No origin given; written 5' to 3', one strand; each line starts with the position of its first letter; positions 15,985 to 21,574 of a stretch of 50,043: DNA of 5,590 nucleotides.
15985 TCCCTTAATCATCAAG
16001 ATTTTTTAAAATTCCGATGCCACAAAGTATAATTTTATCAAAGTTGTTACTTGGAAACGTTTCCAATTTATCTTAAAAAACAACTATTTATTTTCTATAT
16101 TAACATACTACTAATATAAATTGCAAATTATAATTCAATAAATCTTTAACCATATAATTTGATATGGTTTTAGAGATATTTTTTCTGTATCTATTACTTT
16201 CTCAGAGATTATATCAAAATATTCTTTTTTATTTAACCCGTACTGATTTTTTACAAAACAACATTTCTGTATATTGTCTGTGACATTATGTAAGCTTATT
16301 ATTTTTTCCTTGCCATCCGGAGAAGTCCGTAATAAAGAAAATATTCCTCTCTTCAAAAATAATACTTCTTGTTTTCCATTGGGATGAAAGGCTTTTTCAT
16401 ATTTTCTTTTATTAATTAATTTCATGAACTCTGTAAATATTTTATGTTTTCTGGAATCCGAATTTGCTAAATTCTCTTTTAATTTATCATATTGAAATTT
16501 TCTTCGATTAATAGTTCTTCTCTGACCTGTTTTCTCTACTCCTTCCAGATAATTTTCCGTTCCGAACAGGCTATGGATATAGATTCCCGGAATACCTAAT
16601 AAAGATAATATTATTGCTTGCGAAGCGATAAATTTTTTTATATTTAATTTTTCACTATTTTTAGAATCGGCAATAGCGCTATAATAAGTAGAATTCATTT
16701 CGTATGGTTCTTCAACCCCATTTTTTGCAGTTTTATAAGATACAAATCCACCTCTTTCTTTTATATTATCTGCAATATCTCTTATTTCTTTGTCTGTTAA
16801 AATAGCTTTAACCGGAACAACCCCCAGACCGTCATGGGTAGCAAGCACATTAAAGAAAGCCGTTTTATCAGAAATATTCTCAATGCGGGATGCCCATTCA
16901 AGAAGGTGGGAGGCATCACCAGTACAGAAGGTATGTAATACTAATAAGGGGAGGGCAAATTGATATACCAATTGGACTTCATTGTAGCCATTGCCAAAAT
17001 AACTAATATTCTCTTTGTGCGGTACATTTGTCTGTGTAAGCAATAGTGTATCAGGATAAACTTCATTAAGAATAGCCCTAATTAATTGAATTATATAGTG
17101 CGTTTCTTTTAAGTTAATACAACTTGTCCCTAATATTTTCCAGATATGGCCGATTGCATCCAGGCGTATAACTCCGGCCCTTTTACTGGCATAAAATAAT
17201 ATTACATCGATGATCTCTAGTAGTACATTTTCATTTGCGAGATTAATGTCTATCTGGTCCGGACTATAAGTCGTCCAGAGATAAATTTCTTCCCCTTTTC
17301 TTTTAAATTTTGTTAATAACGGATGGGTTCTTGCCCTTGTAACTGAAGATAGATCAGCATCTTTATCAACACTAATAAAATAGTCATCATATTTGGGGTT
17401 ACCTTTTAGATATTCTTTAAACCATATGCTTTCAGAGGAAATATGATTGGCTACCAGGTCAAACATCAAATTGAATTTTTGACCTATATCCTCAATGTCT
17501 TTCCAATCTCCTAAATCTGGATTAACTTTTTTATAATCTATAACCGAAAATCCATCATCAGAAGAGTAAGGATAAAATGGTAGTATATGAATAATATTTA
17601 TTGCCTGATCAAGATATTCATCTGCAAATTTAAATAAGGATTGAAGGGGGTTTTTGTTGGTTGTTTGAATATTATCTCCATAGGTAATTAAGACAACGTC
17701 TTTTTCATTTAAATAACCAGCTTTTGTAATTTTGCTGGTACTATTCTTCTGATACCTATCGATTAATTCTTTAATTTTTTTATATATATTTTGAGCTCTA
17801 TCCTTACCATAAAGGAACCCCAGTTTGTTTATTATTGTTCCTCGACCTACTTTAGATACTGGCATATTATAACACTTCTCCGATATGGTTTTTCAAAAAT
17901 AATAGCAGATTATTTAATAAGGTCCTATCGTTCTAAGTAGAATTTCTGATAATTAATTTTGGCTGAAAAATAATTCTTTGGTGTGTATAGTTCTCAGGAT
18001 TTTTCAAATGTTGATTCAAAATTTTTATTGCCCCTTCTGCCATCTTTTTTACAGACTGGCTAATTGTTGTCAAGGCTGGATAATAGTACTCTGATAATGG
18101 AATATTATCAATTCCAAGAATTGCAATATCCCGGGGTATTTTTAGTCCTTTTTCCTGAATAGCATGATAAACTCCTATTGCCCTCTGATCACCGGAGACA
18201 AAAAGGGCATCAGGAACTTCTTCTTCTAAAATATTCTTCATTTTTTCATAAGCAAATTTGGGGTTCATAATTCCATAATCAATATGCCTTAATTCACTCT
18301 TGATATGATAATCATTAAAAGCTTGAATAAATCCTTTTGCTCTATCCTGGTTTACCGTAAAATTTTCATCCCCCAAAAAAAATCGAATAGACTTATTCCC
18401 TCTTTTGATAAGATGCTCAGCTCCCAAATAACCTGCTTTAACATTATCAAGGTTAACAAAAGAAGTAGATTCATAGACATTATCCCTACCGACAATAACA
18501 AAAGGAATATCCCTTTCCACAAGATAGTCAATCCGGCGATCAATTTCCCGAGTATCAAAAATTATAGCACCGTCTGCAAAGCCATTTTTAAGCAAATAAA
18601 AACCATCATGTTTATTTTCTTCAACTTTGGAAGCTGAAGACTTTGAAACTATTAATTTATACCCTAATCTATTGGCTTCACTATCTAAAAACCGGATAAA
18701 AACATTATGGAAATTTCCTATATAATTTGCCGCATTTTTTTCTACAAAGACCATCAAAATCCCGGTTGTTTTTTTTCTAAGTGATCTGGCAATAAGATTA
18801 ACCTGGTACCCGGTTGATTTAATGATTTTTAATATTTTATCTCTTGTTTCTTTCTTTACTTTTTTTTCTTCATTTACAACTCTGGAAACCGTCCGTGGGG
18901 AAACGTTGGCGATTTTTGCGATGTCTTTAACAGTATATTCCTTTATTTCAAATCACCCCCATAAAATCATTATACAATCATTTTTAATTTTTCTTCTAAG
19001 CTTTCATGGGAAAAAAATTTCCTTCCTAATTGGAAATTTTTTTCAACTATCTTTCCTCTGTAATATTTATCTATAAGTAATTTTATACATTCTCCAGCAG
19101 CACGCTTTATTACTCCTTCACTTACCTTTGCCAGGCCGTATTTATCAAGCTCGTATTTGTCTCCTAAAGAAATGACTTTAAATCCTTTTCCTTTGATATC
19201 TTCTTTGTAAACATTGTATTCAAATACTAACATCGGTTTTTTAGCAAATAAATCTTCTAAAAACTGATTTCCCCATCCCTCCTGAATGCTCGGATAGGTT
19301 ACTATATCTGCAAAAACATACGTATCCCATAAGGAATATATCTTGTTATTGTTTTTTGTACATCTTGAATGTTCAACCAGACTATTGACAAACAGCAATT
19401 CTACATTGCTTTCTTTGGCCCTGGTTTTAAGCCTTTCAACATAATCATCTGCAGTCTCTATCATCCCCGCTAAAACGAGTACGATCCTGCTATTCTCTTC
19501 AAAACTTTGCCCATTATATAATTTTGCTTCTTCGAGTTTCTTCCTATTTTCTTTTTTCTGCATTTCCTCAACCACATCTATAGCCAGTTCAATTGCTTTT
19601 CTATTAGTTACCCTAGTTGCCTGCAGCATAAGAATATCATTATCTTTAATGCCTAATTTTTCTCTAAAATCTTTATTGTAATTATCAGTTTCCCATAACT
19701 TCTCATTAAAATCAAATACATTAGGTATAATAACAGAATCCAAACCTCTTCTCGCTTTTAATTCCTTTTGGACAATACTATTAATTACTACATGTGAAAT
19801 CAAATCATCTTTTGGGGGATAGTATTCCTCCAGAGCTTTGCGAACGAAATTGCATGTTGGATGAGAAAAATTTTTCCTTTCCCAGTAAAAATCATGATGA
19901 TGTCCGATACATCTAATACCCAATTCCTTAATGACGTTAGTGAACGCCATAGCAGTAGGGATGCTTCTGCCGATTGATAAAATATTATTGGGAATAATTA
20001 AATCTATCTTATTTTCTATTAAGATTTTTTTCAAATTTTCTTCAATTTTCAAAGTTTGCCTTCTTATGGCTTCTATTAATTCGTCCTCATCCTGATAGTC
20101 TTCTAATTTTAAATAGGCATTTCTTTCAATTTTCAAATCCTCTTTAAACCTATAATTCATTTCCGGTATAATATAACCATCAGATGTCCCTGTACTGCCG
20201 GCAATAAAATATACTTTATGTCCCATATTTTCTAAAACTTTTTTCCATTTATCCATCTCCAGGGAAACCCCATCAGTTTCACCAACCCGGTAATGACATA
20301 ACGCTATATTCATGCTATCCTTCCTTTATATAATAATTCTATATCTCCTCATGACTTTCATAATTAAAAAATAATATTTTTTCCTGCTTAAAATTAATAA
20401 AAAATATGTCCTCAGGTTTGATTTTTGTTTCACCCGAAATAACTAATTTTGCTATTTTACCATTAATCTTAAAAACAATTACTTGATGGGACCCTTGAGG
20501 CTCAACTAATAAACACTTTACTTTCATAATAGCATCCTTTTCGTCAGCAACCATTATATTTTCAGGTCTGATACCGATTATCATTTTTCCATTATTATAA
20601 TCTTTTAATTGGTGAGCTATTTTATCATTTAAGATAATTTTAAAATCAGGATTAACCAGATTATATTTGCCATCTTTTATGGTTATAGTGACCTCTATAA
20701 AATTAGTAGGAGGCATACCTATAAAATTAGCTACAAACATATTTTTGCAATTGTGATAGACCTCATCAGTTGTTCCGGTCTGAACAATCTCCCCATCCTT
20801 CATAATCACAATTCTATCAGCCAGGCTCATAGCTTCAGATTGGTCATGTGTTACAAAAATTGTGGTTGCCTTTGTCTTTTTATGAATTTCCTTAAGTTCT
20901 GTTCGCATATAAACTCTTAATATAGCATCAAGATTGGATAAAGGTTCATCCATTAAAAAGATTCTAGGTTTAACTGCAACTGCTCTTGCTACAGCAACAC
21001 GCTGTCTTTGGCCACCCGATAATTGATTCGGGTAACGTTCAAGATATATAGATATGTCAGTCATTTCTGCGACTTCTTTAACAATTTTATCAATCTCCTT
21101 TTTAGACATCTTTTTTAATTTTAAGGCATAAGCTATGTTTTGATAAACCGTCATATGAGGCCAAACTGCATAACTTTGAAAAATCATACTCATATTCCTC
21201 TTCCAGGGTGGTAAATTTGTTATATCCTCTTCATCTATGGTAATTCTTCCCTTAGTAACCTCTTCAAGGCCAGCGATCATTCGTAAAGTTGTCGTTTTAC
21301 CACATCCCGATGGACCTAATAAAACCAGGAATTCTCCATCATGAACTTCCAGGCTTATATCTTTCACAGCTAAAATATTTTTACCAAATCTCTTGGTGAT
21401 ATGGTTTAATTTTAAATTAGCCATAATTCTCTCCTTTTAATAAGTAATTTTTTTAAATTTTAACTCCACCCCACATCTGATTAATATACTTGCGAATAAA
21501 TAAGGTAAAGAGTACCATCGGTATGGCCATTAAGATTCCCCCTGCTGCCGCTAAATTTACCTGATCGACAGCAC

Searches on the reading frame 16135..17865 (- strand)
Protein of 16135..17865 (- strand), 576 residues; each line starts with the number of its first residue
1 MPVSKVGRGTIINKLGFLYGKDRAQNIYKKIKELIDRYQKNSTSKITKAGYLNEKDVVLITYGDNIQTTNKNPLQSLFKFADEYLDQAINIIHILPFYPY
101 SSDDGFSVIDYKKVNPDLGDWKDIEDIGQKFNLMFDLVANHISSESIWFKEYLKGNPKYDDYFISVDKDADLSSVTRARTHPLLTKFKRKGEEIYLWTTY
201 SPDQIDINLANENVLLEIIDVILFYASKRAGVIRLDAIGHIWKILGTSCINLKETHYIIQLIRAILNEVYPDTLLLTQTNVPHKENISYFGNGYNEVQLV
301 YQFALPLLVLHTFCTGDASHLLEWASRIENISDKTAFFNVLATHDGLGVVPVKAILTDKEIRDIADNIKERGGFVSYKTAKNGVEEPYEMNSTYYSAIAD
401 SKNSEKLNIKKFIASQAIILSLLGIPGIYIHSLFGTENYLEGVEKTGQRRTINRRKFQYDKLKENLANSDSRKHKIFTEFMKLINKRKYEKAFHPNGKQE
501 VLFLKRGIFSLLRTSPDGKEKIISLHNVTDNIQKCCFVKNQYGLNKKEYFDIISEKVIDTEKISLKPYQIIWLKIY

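Call 65: search_protein_families(library=pfam, proteins=[window:16135-17865:-], max_evalue=0.00001)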
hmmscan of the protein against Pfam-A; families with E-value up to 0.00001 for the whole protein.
window:16135-17865:- (576 aa): 1 family
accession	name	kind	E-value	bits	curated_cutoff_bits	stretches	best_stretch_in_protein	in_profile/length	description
PF00128.31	Alpha-amylase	-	3.4e-20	73.2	22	1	89-309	33-272/446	Alpha amylase, catalytic domain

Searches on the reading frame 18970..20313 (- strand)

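Call 65: search_protein_families(library=pfam, proteins=[window:18970-20313:-], max_evalue=0.00001)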
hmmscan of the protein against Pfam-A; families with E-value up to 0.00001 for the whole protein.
window:18970-20313:- (447 aa): 1 family
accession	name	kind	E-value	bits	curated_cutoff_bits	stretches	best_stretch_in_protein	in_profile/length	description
PF00534.26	Glycos_transf_1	-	8.8e-08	32.3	26.4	1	215-373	4-131/172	Glycosyl transferases group 1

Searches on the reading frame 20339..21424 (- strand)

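Call 65: search_protein_families(library=pfam, proteins=[window:20339-21424:-], max_evalue=0.00001)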
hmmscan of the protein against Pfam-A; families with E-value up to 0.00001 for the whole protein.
window:20339-21424:- (361 aa): 3 families
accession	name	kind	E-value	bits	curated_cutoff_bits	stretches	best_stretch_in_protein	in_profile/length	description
PF00005.33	ABC_tran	-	1.1e-36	126.9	25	1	20-162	1-136/137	ABC transporter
PF17912.7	OB_MalK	-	8.3e-08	33.4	27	1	236-290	1-53/53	MalK OB fold domain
PF02463.25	SMC_N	-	2.9e-06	27.3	40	0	31-208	25-211/220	RecF/RecN/SMC N terminal domain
